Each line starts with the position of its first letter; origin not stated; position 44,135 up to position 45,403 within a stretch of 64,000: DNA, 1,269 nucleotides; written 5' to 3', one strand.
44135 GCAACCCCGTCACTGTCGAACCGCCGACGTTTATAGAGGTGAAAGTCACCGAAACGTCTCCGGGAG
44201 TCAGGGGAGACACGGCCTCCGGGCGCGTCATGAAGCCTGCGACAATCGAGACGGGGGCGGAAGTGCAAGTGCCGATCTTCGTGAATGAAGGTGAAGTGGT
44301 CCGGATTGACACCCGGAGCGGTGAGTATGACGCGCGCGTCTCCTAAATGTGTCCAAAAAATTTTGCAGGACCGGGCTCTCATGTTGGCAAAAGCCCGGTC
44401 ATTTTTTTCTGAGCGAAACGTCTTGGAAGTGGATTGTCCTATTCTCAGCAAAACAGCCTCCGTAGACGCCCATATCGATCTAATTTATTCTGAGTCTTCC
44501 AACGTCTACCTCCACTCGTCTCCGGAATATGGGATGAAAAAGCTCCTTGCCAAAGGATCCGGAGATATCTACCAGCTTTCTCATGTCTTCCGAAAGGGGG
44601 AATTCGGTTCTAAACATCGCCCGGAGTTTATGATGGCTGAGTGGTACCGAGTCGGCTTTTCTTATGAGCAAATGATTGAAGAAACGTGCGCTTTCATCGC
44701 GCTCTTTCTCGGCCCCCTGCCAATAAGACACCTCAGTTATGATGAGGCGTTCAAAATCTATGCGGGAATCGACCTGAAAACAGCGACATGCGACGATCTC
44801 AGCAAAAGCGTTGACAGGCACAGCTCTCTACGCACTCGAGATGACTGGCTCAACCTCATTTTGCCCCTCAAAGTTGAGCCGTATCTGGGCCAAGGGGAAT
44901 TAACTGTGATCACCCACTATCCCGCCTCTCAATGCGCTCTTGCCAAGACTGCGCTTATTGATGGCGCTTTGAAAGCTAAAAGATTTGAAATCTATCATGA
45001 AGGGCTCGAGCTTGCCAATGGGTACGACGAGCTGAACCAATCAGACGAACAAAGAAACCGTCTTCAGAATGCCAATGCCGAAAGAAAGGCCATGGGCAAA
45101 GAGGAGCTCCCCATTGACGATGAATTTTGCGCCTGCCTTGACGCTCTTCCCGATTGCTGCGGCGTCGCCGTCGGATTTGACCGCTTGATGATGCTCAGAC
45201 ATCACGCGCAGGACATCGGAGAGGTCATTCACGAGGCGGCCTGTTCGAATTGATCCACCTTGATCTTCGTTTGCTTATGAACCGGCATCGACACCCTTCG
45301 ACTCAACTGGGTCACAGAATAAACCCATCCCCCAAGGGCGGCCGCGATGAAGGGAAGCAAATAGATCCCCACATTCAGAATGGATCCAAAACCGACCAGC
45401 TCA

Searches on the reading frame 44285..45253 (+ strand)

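Call 17: search_protein_families(library=pfam, proteins=[window:44285-45253:+], max_evalue=0.00001)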
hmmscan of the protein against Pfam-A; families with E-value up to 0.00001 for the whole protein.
window:44285-45253:+ (322 aa): 1 family
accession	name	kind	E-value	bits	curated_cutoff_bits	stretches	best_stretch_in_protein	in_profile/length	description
PF00152.25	tRNA-synt_2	-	5.8e-32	111.4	25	1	22-315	17-302/308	tRNA synthetases class II (D, K and N)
